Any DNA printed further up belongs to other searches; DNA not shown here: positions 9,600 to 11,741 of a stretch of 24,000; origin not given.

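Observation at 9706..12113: Perfect 15-bp palindrome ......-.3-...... occurs three times, always intergenic, bracketing the regulator, a small ORF and the monooxygenase operon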

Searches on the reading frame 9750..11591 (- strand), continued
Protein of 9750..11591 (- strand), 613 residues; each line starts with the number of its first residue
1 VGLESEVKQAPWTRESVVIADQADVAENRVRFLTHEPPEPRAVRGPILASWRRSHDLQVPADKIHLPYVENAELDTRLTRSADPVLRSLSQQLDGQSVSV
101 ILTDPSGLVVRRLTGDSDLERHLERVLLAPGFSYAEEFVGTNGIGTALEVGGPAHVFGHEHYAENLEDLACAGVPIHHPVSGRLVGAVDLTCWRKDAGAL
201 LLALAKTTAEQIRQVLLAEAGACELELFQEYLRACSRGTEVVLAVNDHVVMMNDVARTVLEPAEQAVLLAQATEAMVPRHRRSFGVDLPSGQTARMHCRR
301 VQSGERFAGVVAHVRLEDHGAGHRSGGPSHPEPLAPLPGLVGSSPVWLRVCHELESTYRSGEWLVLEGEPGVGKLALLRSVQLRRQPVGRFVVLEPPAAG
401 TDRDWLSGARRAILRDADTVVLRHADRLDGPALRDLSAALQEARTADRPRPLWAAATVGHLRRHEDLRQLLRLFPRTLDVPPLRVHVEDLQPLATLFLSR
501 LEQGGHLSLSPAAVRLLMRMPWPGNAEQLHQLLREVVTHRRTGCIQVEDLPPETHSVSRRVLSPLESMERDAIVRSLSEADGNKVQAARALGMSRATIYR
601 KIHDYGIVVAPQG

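Call 35: find_homologous_proteins(query=L083:8001-9752:+, max_evalue=1e-30)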
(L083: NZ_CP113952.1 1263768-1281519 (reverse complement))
Query L083:8001-9752:+ (584 aa): 1662 proteins with E <= 1e-30 among 8000 candidates; the best 120 are listed.
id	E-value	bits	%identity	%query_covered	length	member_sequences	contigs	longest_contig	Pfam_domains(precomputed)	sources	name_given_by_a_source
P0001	0.0e+0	1292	100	100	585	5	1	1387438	PF26961.1,PF25601.2,PF02954.26,PF18024.8,PF26965.1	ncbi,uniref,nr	ncbi:sigma-54-dependent Fis family transcriptional regulator [Rhodococcus sp. JS3073]|uniref:sigma-5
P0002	2.3e-265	899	72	100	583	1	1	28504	PF26961.1,PF25601.2,PF02954.26,PF18024.8,PF26965.1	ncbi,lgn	ncbi:sigma-54-dependent Fis family transcriptional regulator [Rhodococcus koreensis]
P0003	7.4e-265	898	72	100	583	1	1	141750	PF26961.1,PF25601.2,PF02954.26,PF18024.8,PF26965.1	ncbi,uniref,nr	ncbi:helix-turn-helix domain-containing protein [Rhodococcus sp. T2V]|uniref:sigma-54-dependent Fis 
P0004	7.5e-265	898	72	100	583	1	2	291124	PF26961.1,PF25601.2,PF02954.26,PF18024.8,PF26965.1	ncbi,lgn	ncbi:sigma-54-dependent Fis family transcriptional regulator [Rhodococcus koreensis]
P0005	1.2e-264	897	71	100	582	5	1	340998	PF26961.1,PF25601.2,PF02954.26,PF18024.8,PF26965.1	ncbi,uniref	ncbi:sigma-54-dependent Fis family transcriptional regulator [Rhodococcus sp. NPDC056960]|uniref:sig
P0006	3.2e-264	896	72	100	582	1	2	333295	PF26961.1,PF25601.2,PF02954.26,PF18024.8,PF26965.1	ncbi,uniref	ncbi:sigma-54-dependent Fis family transcriptional regulator [Rhodococcus sp. NPDC057014]|uniref:sig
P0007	4.0e-264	895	72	100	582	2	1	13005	PF26961.1,PF25601.2,PF02954.26,PF18024.8,PF26965.1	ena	-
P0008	9.8e-264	894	72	100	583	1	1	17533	PF26961.1,PF25601.2,PF02954.26,PF18024.8,PF26965.1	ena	-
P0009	1.9e-263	893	72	100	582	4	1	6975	PF26961.1,PF25601.2,PF02954.26,PF18024.8,PF26965.1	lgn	-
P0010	8.3e-263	891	71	100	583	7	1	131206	PF26961.1,PF25601.2,PF02954.26,PF18024.8,PF26965.1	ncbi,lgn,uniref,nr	ncbi:sigma-54-dependent Fis family transcriptional regulator [Rhodococcus opacus]|uniref:sigma-54-de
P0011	4.5e-262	889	71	100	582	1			PF26961.1,PF25601.2,PF02954.26,PF18024.8,PF26965.1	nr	nr:helix-turn-helix domain-containing protein [Rhodococcus wratislaviensis] GLK35468.1 siderophore-i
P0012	7.7e-262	888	70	100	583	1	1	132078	PF26961.1,PF25601.2,PF01590.33,PF02954.26,PF18024.8,PF26965.1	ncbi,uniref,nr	ncbi:MAG: Acetoin dehydrogenase operon transcriptional activator AcoR [Nocardia sp.]|uniref:sigma-54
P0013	8.2e-262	888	71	100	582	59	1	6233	PF26961.1,PF25601.2,PF02954.26,PF18024.8,PF26965.1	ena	-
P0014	4.8e-261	885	71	100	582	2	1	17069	PF26961.1,PF25601.2,PF02954.26,PF18024.8,PF26965.1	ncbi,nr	ncbi:Fis family transcriptional regulator [Rhodococcus sp. IEGM 248]|nr:Fis family transcriptional r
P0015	5.8e-261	885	71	100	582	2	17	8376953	PF26961.1,PF25601.2,PF02954.26,PF18024.8,PF26965.1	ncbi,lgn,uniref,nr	ncbi:transcriptional regulator [Rhodococcus opacus PD630]|uniref:sigma-54-dependent Fis family trans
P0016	6.5e-261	885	71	100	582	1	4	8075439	PF26961.1,PF25601.2,PF02954.26,PF18024.8,PF26965.1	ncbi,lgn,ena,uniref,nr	ncbi:sigma-54-dependent Fis family transcriptional regulator [Rhodococcus opacus]|uniref:sigma-54-de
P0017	2.9e-260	883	71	100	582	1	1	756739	PF26961.1,PF25601.2,PF02954.26,PF18024.8,PF26965.1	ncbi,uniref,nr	ncbi:sigma-54-dependent Fis family transcriptional regulator [Rhodococcus sp. ACPA1]|uniref:sigma-54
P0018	3.9e-260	882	71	100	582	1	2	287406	PF26961.1,PF25601.2,PF02954.26,PF18024.8,PF26965.1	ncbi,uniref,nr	ncbi:sigma-54-dependent Fis family transcriptional regulator [Rhodococcus sp. T7]|uniref:sigma-54-de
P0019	2.0e-259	880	71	100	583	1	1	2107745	PF26961.1,PF25601.2,PF02954.26,PF18024.8,PF26965.1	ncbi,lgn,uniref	ncbi:helix-turn-helix domain-containing protein [Rhodococcus sp. NPDC049939]|uniref:sigma-54-depende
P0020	1.5e-256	870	70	100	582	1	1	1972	PF26961.1,PF25601.2,PF02954.26,PF18024.8,PF26965.1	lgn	-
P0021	4.6e-256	869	70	100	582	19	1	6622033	PF26961.1,PF25601.2,PF02954.26,PF18024.8,PF26965.1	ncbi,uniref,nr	ncbi:sigma-54-dependent Fis family transcriptional regulator [Rhodococcus sp. WAY2]|uniref:sigma-54-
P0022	4.8e-254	862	70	100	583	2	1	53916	PF26961.1,PF25601.2,PF02954.26,PF18024.8,PF26965.1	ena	-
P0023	9.4e-250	848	69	99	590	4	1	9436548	PF26961.1,PF25601.2,PF01590.33,PF02954.26,PF18024.8,PF26965.1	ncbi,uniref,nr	ncbi:sigma-54-dependent Fis family transcriptional regulator [Saccharopolyspora pogona]|uniref:sigma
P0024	2.1e-249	847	68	100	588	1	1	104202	PF26961.1,PF25601.2,PF02954.26,PF18024.8,PF26965.1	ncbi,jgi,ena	ncbi:MAG: helix-turn-helix domain-containing protein [Mycobacterium sp.]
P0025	4.2e-249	846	68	100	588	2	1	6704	PF26961.1,PF25601.2,PF02954.26,PF18024.8,PF26965.1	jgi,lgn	jgi:transcriptional regulator of acetoin/glycerol metabolism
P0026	4.7e-247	839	67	100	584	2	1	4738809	PF26961.1,PF25601.2,PF02954.26,PF18024.8,PF26965.1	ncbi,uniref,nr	ncbi:sigma-54-dependent Fis family transcriptional regulator [Hoyosella subflava]|uniref:Possible tr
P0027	1.7e-244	831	68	100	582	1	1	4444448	PF26961.1,PF25601.2,PF02954.26,PF18024.8,PF26965.1,PF13556.13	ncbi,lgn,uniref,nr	ncbi:Fis family transcriptional regulator [Rhodococcus sp. WMMA185]|uniref:sigma-54-dependent Fis fa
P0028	4.7e-243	826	68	100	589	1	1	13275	PF26961.1,PF25601.2,PF02954.26,PF18024.8,PF26965.1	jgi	jgi:transcriptional regulator of acetoin/glycerol metabolism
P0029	7.8e-243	825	67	100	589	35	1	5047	PF26961.1,PF25601.2,PF02954.26,PF18024.8,PF26965.1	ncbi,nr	ncbi:MAG: sigma-54 dependent transcriptional regulator, acetoin dehydrogenase operon transcriptional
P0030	2.8e-241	820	67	100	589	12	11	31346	PF26961.1,PF25601.2,PF02954.26,PF18024.8,PF26965.1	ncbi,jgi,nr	ncbi:MAG: sigma-54 dependent transcriptional regulator, acetoin dehydrogenase operon transcriptional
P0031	8.3e-241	818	66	100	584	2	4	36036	PF26961.1,PF25601.2,PF01590.33,PF02954.26,PF18024.8,PF26965.1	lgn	-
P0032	4.8e-238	809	66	100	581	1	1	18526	PF26961.1,PF25601.2,PF02954.26,PF18024.8,PF26965.1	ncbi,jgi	jgi:transcriptional regulator of acetoin/glycerol metabolism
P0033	2.8e-235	800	66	100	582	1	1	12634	PF26961.1,PF25601.2,PF02954.26,PF18024.8,PF26965.1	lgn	-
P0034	1.1e-233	795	69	93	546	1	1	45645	PF26961.1,PF25601.2,PF02954.26,PF18024.8,PF26965.1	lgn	-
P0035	2.4e-232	790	68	95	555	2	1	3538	PF26961.1,PF25601.2,PF02954.26,PF18024.8,PF26965.1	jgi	jgi:transcriptional regulator of acetoin/glycerol metabolism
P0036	1.2e-218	745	60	100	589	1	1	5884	PF26961.1,PF25601.2,PF01590.33,PF02954.26,PF26965.1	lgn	-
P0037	6.3e-218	743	61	99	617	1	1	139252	PF26961.1,PF25601.2,PF02954.26,PF18024.8,PF26965.1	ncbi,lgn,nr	ncbi:transcriptional regulator of acetoin/glycerol metabolism [Rhodococcus sp. SORGH_AS 301]|nr:tran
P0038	1.4e-217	742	60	100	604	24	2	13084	PF26961.1,PF25601.2,PF01590.33,PF02954.26,PF26965.1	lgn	-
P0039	2.6e-217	741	62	100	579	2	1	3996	PF26961.1,PF25601.2,PF01590.33,PF02954.26,PF18024.8,PF26965.1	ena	-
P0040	7.0e-217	739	60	99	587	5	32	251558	PF26961.1,PF25601.2,PF01590.33,PF02954.26,PF26965.1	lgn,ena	-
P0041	1.9e-216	738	60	99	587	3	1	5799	PF26961.1,PF25601.2,PF01590.33,PF02954.26,PF26965.1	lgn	-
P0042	1.4e-215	735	60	99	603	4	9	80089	PF26961.1,PF25601.2,PF01590.33,PF02954.26,PF26965.1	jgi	jgi:transcriptional regulator of acetoin/glycerol metabolism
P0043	1.6e-215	735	60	99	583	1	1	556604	PF26961.1,PF25601.2,PF01590.33,PF02954.26,PF18024.8,PF26965.1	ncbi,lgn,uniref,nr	ncbi:sigma-54-dependent Fis family transcriptional regulator [Rhodococcoides kyotonense]|uniref:Tran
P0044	2.6e-215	734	60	99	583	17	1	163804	PF26961.1,PF25601.2,PF01590.33,PF02954.26,PF26965.1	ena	-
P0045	7.1e-215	733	61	98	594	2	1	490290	PF26961.1,PF25601.2,PF01590.33,PF02954.26,PF18024.8,PF26965.1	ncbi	-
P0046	1.3e-214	732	61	99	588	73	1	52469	PF26961.1,PF25601.2,PF02954.26,PF26965.1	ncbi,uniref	ncbi:sigma-54-dependent Fis family transcriptional regulator [Rhodococcoides fascians]|uniref:sigma-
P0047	2.8e-214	731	61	99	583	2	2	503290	PF26961.1,PF25601.2,PF01590.33,PF02954.26,PF18024.8,PF26965.1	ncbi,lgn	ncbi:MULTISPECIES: sigma-54-dependent Fis family transcriptional regulator [unclassified Gordonia (i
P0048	8.3e-214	729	61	98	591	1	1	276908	PF26961.1,PF25601.2,PF01590.33,PF02954.26,PF18024.8,PF26965.1,PF13191.13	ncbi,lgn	ncbi:sigma-54-dependent Fis family transcriptional regulator [Gordonia sp. NPDC003424]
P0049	1.7e-213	728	60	98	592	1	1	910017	PF26961.1,PF25601.2,PF01590.33,PF02954.26,PF18024.8,PF26965.1,PF13191.13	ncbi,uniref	ncbi:helix-turn-helix domain-containing protein [Gordonia sp. CPCC 205515]|uniref:sigma-54-dependent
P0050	1.9e-212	725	61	98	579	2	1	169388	PF26961.1,PF25601.2,PF02954.26,PF18024.8,PF26965.1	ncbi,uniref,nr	ncbi:sigma-54-dependent Fis family transcriptional regulator [Millisia brevis]|uniref:sigma-54-depen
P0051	1.9e-212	725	59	99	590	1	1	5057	PF26961.1,PF25601.2,PF02954.26,PF18024.8,PF26965.1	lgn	-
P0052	2.2e-210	718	59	100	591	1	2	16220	PF26961.1,PF25601.2,PF01590.33,PF02954.26,PF26965.1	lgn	-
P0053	1.1e-209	716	59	100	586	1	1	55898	PF26961.1,PF25601.2,PF02954.26,PF26965.1,PF13556.13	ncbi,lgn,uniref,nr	ncbi:GAF domain-containing protein [Rhodococcus sp. Eu-32]|uniref:sigma-54-dependent Fis family tran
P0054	7.0e-209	713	59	98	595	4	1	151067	PF26961.1,PF25601.2,PF01590.33,PF02954.26,PF18024.8,PF26965.1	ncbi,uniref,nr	ncbi:sigma-54-dependent Fis family transcriptional regulator [Gordonia sp. OPL2]|uniref:sigma-54-dep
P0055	2.9e-208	711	59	98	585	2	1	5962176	PF26961.1,PF25601.2,PF01590.33,PF02954.26,PF18024.8,PF26965.1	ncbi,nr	ncbi:sigma-54-dependent Fis family transcriptional regulator [Gordonia insulae]|nr:helix-turn-helix 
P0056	3.1e-208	711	60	98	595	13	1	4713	PF26961.1,PF25601.2,PF01590.33,PF02954.26,PF18024.8,PF26965.1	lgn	-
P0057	6.3e-208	710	60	98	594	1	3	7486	PF26961.1,PF25601.2,PF01590.33,PF02954.26,PF18024.8,PF26965.1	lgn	-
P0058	6.1e-207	707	58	99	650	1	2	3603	PF26961.1,PF25601.2,PF02954.26,PF26965.1,PF13556.13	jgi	jgi:transcriptional regulator of acetoin/glycerol metabolism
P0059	3.6e-206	704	60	98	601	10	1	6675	PF26961.1,PF25601.2,PF02954.26,PF18024.8,PF26965.1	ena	-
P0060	2.4e-205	701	59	98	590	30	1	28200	PF26961.1,PF25601.2,PF01590.33,PF02954.26,PF18024.8,PF26965.1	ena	-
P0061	2.4e-205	701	59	98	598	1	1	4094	PF26961.1,PF25601.2,PF01590.33,PF02954.26,PF18024.8,PF26965.1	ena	-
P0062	9.2e-205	699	60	98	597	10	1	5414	PF26961.1,PF25601.2,PF01590.33,PF02954.26,PF26965.1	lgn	-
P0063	1.2e-204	699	59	100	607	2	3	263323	PF26961.1,PF25601.2,PF01590.33,PF02954.26,PF18024.8,PF26965.1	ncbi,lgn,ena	-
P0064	3.6e-204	697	60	99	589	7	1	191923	PF26961.1,PF25601.2,PF01590.33,PF02954.26,PF26965.1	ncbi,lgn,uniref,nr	ncbi:helix-turn-helix domain-containing protein [Gordonia sp. ABSL49_1]|uniref:sigma-54-dependent Fi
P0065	5.8e-203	693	60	98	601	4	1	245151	PF26961.1,PF25601.2,PF02954.26,PF18024.8,PF26965.1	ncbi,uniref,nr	ncbi:Fis family transcriptional regulator [Gordonia lacunae]|uniref:Fis family transcriptional regul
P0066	1.3e-202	692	60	100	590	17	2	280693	PF26961.1,PF25601.2,PF01590.33,PF02954.26,PF18024.8,PF26965.1,PF13191.13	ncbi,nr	ncbi:sigma-54-dependent Fis family transcriptional regulator [Gordonia oryzae]|nr:GAF domain-contain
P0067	2.6e-202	691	61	98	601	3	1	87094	PF26961.1,PF25601.2,PF02954.26,PF18024.8,PF26965.1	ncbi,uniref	ncbi:sigma-54-dependent Fis family transcriptional regulator [Gordonia sp. NPDC058843]|uniref:sigma-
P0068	5.9e-201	687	60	98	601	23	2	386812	PF26961.1,PF25601.2,PF02954.26,PF18024.8,PF26965.1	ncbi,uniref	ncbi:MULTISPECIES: helix-turn-helix domain-containing protein [Gordonia]|uniref:sigma-54-dependent F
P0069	2.4e-200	685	58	99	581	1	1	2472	PF26961.1,PF25601.2,PF02954.26,PF18024.8,PF26965.1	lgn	-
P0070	1.2e-199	682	58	100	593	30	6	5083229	PF26961.1,PF25601.2,PF01590.33,PF02954.26,PF18024.8,PF26965.1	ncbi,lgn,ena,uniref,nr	ncbi:helix-turn-helix domain-containing protein [Gordonia sp. w5E2]|uniref:sigma-54-dependent Fis fa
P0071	1.9e-198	678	58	98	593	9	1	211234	PF26961.1,PF25601.2,PF02954.26,PF26965.1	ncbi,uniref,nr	ncbi:sigma-54-dependent Fis family transcriptional regulator [Gordonia alkanivorans]|uniref:sigma-54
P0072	2.1e-198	678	57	100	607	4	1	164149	PF26961.1,PF25601.2,PF01590.33,PF02954.26,PF18024.8,PF26965.1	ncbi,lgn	ncbi:sigma-54-dependent Fis family transcriptional regulator [Gordonia sp. NPDC003950]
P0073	4.0e-198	677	58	100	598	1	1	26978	PF26961.1,PF25601.2,PF01590.33,PF02954.26,PF18024.8,PF26965.1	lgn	-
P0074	1.3e-197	676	59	100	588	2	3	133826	PF26961.1,PF25601.2,PF02954.26,PF18024.8,PF26965.1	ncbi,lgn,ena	-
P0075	1.3e-197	676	58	98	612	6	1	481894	PF26961.1,PF25601.2,PF02954.26,PF26965.1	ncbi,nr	ncbi:Fis family transcriptional regulator [Gordonia sp. zg691]|nr:Fis family transcriptional regulat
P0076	2.5e-197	675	59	98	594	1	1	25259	PF26961.1,PF25601.2,PF01590.33,PF02954.26,PF18024.8,PF26965.1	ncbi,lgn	ncbi:sigma-54-dependent Fis family transcriptional regulator [Gordonia sp. NPDC003376]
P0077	3.7e-197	674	56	100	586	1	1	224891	PF26961.1,PF25601.2,PF01590.33,PF02954.26,PF18024.8,PF26965.1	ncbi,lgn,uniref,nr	ncbi:GAF domain-containing protein [Gordonia sp. TBRC 11910]|uniref:GAF domain-containing protein n=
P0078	7.2e-197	673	58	98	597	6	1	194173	PF26961.1,PF25601.2,PF01590.33,PF02954.26,PF26965.1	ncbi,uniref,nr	ncbi:putative Fis family transcriptional regulator [Gordonia namibiensis NBRC 108229]|uniref:Putativ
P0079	1.3e-196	673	59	98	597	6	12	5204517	PF26961.1,PF25601.2,PF02954.26,PF26965.1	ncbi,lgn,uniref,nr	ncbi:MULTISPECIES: sigma-54-dependent Fis family transcriptional regulator [Gordonia]|uniref:sigma-5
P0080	1.7e-196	672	59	98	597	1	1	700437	PF26961.1,PF25601.2,PF02954.26,PF26965.1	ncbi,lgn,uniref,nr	ncbi:Fis family transcriptional regulator [Gordonia rubripertincta]|uniref:sigma-54-dependent Fis fa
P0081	2.5e-196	672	59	98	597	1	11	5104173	PF26961.1,PF25601.2,PF02954.26,PF26965.1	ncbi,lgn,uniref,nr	ncbi:sigma-54-dependent Fis family transcriptional regulator [Gordonia rubripertincta]|uniref:sigma-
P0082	4.6e-194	664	58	96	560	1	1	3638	PF26961.1,PF25601.2,PF02954.26,PF26965.1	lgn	-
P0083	2.7e-193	662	60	91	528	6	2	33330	PF26961.1,PF25601.2,PF02954.26,PF26965.1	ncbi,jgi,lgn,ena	-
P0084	2.1e-192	659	58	98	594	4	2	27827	PF26961.1,PF25601.2,PF01590.33,PF02954.26,PF18024.8,PF26965.1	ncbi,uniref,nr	ncbi:sigma-54-dependent Fis family transcriptional regulator [Gordonia desulfuricans]|uniref:sigma-5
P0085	4.2e-191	654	58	98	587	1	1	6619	PF26961.1,PF25601.2,PF01590.33,PF02954.26,PF18024.8,PF26965.1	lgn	-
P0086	3.6e-190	651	54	100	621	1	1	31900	PF26961.1,PF25601.2,PF01590.33,PF02954.26,PF18024.8,PF26965.1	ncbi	ncbi:MAG: helix-turn-helix domain-containing protein [Gordonia sp. (in: high G+C Gram-positive bacte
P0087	4.1e-189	648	55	100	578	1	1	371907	PF26961.1,PF25601.2,PF01590.33,PF02954.26,PF18024.8,PF26965.1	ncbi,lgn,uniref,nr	ncbi:helix-turn-helix domain-containing protein [Gordonia sp. ABSL1-1]|uniref:sigma-54-dependent Fis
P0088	1.6e-188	646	56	100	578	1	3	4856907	PF26961.1,PF25601.2,PF01590.33,PF02954.26,PF18024.8,PF26965.1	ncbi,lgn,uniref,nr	ncbi:sigma-54-dependent Fis family transcriptional regulator [Gordonia humi]|uniref:Transcriptional 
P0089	2.7e-188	645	55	100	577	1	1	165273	PF26961.1,PF25601.2,PF01590.33,PF02954.26,PF18024.8,PF26965.1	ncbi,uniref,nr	ncbi:sigma-54-dependent Fis family transcriptional regulator [Gordonia liuliyuniae]|uniref:Fis famil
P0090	1.3e-187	643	63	85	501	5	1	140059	PF26961.1,PF25601.2,PF02954.26,PF18024.8,PF26965.1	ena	-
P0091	1.7e-187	642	57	98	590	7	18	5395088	PF26961.1,PF25601.2,PF01590.33,PF02954.26,PF18024.8,PF26965.1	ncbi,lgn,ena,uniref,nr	ncbi:transcriptional regulator of acetoin/glycerol metabolism [Gordonia amarae]|uniref:sigma-54-depe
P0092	6.7e-187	640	53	100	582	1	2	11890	PF26961.1,PF25601.2,PF02954.26,PF18024.8,PF26965.1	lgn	-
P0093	8.4e-187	640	55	100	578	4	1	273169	PF26961.1,PF25601.2,PF01590.33,PF02954.26,PF18024.8,PF26965.1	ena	-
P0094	3.4e-186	638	54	100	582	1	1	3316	PF26961.1,PF25601.2,PF01590.33,PF02954.26,PF18024.8,PF26965.1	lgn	-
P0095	3.6e-186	638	55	100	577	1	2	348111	PF26961.1,PF25601.2,PF01590.33,PF02954.26,PF18024.8,PF26965.1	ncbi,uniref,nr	ncbi:GAF domain-containing protein [Gordonia sp. HY002]|uniref:sigma-54-dependent Fis family transcr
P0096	3.8e-185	635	67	77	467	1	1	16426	PF26961.1,PF26965.1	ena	-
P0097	6.2e-180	617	53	99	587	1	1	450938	PF26961.1,PF25601.2,PF01590.33,PF02954.26,PF18024.8,PF26965.1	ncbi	ncbi:sigma-54-dependent Fis family transcriptional regulator [Nocardia sp. R16R-3T]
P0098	6.2e-180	617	52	99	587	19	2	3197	PF26961.1,PF25601.2,PF01590.33,PF02954.26,PF26965.1,PF13556.13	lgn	-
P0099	2.9e-179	615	53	99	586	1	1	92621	PF26961.1,PF25601.2,PF02954.26,PF26965.1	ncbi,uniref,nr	ncbi:sigma-54-dependent Fis family transcriptional regulator [Nocardia altamirensis]|uniref:sigma-54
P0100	3.3e-179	615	53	98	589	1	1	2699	PF26961.1,PF25601.2,PF02954.26,PF18024.8,PF26965.1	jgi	jgi:transcriptional regulator of acetoin/glycerol metabolism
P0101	1.2e-178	613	52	99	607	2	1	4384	PF26961.1,PF25601.2,PF01590.33,PF02954.26,PF26965.1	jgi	jgi:transcriptional regulator of acetoin/glycerol metabolism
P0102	1.6e-178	613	53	98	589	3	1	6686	PF26961.1,PF25601.2,PF02954.26,PF18024.8,PF26965.1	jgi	jgi:sigma-54 dependent transcriptional regulator, acetoin dehydrogenase operon transcriptional activ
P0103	1.3e-177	610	53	99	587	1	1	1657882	PF26961.1,PF25601.2,PF01590.33,PF02954.26,PF26965.1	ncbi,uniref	ncbi:helix-turn-helix domain-containing protein [Nocardia sp. NPDC049220]|uniref:sigma-54-dependent 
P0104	1.6e-177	609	53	98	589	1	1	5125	PF26961.1,PF25601.2,PF02954.26,PF18024.8,PF26965.1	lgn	-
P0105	4.6e-177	608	54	100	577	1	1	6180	PF26961.1,PF25601.2,PF01590.33,PF02954.26,PF18024.8,PF26965.1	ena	-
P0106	4.7e-177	608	52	99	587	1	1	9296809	PF26961.1,PF25601.2,PF01590.33,PF02954.26,PF26965.1,PF13556.13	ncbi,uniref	ncbi:sigma-54-dependent Fis family transcriptional regulator [Nocardia sp. CA-129566]|uniref:sigma-5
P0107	1.5e-176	606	52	99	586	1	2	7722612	PF26961.1,PF25601.2,PF01590.33,PF02954.26,PF26965.1,PF13556.13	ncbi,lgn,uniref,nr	ncbi:helix-turn-helix domain-containing protein [Nocardia sp. NBC_00508]|uniref:sigma-54-dependent F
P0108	1.7e-175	603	52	98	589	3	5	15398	PF26961.1,PF25601.2,PF02954.26,PF18024.8,PF26965.1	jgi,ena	-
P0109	1.6e-174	600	52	98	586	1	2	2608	PF26961.1,PF25601.2,PF01590.33,PF02954.26,PF18024.8,PF26965.1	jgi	jgi:transcriptional regulator of acetoin/glycerol metabolism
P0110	1.7e-174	599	51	100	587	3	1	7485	PF26961.1,PF25601.2,PF01590.33,PF02954.26,PF18024.8,PF26965.1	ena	-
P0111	1.8e-174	599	51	100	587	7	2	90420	PF26961.1,PF25601.2,PF01590.33,PF02954.26,PF18024.8,PF26965.1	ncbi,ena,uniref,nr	ncbi:sigma-54-dependent Fis family transcriptional regulator [Mycobacterium sp.]|uniref:sigma-54-dep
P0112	1.9e-174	599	51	100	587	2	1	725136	PF13384.13,PF26961.1,PF25601.2,PF01590.33,PF02954.26,PF13518.13,PF26965.1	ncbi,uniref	ncbi:sigma-54-dependent Fis family transcriptional regulator [Nocardia amamiensis]|uniref:sigma-54-d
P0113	1.9e-174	599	51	100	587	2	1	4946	PF13384.13,PF26961.1,PF25601.2,PF02954.26,PF13518.13,PF26965.1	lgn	-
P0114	2.9e-174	599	53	98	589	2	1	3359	PF13309.13,PF26961.1,PF25601.2,PF01590.33,PF02954.26,PF18024.8,PF26965.1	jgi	jgi:transcriptional regulator of acetoin/glycerol metabolism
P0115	3.5e-174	598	52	99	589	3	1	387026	PF26961.1,PF25601.2,PF01590.33,PF02954.26,PF18024.8,PF26965.1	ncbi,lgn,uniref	ncbi:sigma-54-dependent Fis family transcriptional regulator [Nocardia colli]|uniref:sigma-54-depend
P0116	4.1e-174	598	52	98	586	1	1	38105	PF26961.1,PF25601.2,PF01590.33,PF02954.26,PF18024.8,PF26965.1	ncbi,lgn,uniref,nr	ncbi:siderophore-interacting protein [Mycobacterium sp. Y57]|uniref:sigma-54-dependent Fis family tr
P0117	7.4e-174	597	51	99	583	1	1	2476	PF26961.1,PF25601.2,PF01590.33,PF02954.26,PF26965.1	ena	-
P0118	9.3e-174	597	52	99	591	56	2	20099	PF26961.1,PF25601.2,PF01590.33,PF02954.26,PF18024.8,PF26965.1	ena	-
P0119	1.6e-173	596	51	100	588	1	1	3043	PF26961.1,PF25601.2,PF02954.26,PF26965.1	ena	-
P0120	2.3e-173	596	52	99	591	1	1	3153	PF26961.1,PF25601.2,PF02954.26,PF18024.8,PF26965.1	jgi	jgi:sigma-54 dependent transcriptional regulator, acetoin dehydrogenase operon transcriptional activ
